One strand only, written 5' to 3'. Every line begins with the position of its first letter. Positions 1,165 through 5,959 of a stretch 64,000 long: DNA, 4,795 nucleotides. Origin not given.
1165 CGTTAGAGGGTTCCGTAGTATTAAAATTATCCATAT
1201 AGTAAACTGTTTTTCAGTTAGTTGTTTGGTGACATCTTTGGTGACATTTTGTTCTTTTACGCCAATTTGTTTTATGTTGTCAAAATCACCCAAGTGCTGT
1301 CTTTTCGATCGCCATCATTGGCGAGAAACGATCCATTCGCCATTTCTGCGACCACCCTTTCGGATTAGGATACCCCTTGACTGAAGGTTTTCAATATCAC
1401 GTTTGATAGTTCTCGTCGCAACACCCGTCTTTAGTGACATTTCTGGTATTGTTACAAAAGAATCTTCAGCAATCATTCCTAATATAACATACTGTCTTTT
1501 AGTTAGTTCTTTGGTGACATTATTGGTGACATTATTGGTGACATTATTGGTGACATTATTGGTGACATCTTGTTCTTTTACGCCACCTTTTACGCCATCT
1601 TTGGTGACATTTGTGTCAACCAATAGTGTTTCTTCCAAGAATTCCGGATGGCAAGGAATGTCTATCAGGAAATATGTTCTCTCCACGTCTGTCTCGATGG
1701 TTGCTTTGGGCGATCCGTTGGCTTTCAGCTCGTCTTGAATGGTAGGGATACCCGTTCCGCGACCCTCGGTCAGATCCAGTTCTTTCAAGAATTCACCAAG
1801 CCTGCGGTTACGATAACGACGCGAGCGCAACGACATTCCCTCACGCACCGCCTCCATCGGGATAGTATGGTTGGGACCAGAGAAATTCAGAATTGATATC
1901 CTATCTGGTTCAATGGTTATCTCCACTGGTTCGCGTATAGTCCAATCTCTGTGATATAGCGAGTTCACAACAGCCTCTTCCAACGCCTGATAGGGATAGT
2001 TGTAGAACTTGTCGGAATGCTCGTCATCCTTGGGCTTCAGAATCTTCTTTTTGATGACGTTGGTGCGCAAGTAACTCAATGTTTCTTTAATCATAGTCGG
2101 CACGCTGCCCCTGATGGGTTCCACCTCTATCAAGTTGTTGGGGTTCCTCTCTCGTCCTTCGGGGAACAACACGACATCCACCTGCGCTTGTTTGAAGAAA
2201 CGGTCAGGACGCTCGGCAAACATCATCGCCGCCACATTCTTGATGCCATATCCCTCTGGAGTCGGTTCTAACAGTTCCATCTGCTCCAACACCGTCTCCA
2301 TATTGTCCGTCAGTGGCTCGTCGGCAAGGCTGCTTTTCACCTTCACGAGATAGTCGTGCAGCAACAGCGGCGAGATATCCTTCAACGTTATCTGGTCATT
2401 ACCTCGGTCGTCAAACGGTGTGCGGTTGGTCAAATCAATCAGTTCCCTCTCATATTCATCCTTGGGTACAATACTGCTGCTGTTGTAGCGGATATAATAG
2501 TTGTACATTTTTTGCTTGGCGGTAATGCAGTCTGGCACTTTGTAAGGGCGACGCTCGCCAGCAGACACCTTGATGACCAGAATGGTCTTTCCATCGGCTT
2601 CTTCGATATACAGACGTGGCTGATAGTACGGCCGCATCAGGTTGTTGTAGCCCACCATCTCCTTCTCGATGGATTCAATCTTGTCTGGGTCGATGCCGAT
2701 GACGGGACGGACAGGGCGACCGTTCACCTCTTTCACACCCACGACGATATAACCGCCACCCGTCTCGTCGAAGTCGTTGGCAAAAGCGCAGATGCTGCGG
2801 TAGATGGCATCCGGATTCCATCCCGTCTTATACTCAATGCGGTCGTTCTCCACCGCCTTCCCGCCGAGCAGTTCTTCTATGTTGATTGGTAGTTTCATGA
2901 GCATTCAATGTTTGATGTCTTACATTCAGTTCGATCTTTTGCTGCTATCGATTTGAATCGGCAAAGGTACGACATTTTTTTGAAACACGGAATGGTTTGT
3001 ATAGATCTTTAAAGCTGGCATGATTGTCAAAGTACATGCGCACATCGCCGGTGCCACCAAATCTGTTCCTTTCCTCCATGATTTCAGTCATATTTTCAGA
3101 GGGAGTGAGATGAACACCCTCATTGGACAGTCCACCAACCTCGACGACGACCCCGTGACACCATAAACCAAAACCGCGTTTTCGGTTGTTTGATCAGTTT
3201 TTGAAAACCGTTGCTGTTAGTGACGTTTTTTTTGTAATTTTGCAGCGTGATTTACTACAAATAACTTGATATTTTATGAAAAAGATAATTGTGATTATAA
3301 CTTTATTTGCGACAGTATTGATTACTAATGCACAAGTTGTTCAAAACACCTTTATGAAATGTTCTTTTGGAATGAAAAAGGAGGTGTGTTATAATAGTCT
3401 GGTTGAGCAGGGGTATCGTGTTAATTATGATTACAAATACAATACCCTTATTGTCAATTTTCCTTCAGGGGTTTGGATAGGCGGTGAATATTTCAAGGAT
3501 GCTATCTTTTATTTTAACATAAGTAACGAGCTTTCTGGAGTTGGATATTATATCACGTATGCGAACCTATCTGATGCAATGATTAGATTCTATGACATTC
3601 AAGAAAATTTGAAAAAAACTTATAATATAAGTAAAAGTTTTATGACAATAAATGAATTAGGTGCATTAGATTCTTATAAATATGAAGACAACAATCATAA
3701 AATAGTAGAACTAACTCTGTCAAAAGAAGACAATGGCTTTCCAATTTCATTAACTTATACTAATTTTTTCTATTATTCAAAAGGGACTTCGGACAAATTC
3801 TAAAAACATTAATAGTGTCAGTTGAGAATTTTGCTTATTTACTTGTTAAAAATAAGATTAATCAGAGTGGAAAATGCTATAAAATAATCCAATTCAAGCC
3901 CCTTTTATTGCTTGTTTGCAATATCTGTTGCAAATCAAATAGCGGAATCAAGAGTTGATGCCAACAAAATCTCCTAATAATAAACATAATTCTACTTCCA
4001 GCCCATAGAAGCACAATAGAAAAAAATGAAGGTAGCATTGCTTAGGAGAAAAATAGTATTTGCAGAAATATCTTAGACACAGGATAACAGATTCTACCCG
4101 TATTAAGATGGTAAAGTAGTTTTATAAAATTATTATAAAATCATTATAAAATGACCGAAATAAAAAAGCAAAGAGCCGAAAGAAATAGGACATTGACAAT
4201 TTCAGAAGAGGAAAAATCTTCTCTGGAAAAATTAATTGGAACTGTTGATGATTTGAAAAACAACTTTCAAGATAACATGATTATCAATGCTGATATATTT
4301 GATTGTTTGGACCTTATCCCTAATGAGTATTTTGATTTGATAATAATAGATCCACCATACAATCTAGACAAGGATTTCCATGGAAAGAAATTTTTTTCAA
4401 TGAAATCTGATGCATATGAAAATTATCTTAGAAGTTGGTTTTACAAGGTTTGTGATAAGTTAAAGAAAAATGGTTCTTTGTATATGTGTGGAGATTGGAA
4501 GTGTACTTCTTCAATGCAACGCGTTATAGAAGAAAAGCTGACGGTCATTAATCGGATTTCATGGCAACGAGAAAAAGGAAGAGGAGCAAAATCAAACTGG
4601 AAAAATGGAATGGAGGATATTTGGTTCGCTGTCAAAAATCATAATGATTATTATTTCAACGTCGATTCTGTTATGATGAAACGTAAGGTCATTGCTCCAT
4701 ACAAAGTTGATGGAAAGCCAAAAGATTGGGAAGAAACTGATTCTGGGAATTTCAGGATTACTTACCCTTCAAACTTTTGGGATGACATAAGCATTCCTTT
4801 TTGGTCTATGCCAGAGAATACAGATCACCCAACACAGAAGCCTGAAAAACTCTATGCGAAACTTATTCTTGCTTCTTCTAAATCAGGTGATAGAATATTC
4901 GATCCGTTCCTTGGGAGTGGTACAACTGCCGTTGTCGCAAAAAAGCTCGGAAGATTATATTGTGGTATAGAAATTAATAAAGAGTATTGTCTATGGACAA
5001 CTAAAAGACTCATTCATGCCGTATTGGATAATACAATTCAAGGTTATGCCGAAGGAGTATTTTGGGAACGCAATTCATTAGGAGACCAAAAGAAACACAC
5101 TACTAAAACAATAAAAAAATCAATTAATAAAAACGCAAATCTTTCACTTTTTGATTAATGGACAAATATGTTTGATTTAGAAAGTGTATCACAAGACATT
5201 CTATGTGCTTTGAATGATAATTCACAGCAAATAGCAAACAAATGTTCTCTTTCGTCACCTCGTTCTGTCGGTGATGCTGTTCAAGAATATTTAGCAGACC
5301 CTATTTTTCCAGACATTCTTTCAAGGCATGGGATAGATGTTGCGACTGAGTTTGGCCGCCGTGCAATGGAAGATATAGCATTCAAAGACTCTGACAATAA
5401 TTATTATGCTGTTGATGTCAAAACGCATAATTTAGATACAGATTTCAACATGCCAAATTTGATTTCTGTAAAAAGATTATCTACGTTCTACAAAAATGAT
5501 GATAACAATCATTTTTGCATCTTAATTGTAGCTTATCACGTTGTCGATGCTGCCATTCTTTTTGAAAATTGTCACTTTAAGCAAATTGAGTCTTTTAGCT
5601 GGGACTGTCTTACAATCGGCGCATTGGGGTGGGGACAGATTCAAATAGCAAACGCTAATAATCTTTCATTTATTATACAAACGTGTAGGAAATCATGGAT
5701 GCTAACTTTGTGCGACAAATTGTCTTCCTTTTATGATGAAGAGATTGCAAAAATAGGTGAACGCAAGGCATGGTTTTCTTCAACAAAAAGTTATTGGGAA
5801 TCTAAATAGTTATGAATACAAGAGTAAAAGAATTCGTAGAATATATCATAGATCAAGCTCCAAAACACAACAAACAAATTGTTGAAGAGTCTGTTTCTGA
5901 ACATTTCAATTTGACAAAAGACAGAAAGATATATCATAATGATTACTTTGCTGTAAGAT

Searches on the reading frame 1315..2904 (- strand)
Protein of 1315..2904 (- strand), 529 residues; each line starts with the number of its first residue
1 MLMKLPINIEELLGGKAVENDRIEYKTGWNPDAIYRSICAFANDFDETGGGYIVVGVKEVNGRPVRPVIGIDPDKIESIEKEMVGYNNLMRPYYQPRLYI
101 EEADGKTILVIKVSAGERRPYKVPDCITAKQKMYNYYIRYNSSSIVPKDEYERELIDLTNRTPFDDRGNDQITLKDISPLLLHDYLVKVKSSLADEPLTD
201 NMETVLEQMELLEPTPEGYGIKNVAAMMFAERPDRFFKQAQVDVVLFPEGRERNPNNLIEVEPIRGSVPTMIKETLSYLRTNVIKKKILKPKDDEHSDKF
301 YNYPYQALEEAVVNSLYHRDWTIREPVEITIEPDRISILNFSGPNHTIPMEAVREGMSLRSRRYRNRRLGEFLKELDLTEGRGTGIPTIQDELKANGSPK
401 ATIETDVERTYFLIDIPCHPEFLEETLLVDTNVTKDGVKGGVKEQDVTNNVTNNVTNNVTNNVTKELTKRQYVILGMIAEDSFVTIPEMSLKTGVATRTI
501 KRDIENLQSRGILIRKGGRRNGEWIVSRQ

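Call 12: search_protein_families(library=pfam, proteins=[window:1315-2904:-], max_evalue=0.001)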
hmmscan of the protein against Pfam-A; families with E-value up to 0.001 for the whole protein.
window:1315-2904:- (529 aa): 4 families
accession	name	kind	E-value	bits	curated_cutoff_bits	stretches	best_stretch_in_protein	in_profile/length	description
PF04326.19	SLFN_AlbA_2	-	1.8e-16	61.2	25.3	1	19-144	1-114/118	Schlafen, AlbA_2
PF13749.12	HATPase_c_4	-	2.7e-10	40.6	26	1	326-408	3-83/89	Putative ATP-dependent DNA helicase recG C-terminal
PF08220.18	HTH_DeoR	-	8.4e-06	25.9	21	1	470-518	1-49/57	DeoR-like helix-turn-helix domain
PF08279.18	HTH_11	-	3.8e-05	23.9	25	1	470-515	1-47/55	HTH domain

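Call 51: find_encoding_contigs(protein=window:1315-2904:-, flank=10000, max_places=4)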
Protein window:1315-2904:- (529 aa): 6 contigs read that carry it; 4 places shown.
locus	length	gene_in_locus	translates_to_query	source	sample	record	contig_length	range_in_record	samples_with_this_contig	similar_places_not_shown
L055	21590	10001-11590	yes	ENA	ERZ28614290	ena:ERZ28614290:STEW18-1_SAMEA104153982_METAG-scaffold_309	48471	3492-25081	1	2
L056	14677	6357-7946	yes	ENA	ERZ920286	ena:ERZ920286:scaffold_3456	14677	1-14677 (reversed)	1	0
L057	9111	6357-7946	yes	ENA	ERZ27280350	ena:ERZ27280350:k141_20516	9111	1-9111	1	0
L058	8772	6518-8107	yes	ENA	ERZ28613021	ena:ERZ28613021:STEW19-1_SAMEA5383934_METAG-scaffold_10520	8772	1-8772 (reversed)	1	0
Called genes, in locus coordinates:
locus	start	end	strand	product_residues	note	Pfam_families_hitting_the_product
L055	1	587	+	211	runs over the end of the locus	PF09568:RE_MjaI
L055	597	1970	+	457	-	PF01555:N6_N4_Mtase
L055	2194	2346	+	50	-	-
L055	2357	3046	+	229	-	PF18978:DUF5714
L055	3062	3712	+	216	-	PF00132:Hexapep, PF14602:Hexapep_2 (weak)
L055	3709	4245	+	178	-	PF02525:Flavodoxin_2, PF03358:FMN_red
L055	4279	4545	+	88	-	PF08922:DUF1905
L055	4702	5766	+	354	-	PF08902:DUF1848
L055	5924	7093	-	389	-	-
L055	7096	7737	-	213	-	-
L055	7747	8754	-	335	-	PF01555:N6_N4_Mtase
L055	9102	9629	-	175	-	-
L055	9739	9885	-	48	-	-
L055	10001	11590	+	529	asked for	-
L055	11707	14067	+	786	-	PF02463:SMC_N (faint), PF03193:RsgA_GTPase (faint), PF13191:AAA_16 (faint), PF13555:AAA_29 (faint), PF13304:AAA_21 (faint), PF00684:DnaJ_CXXCXGXG (faint), PF00005:ABC_tran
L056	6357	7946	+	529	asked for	-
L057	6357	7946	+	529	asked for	-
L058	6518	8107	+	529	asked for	-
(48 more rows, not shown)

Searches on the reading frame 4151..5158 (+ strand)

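Call 12: search_protein_families(library=pfam, proteins=[window:4151-5158:+], max_evalue=0.001)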
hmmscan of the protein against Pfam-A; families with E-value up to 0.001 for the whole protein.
window:4151-5158:+ (335 aa): 2 families
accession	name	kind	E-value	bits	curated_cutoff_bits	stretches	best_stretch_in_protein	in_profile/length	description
PF01555.25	N6_N4_Mtase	-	1.1e-40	140.4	26.7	1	62-281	2-217/221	DNA methylase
PF01170.24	UPF0020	-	8.6e-05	22.8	22.3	0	238-263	21-46/197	RMKL-like, methyltransferase domain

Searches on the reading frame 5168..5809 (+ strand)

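Call 55: search_protein_families(library=pfam, proteins=[window:5168-5809:+], max_evalue=0.1)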
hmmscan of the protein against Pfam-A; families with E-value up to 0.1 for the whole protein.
window:5168-5809:+ (213 aa): 1 family
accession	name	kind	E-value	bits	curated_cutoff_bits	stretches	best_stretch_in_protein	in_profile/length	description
PF09226.17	Endonuc-HincII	-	0.0017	18.1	23.7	1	76-130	110-165/247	Restriction endonuclease HincII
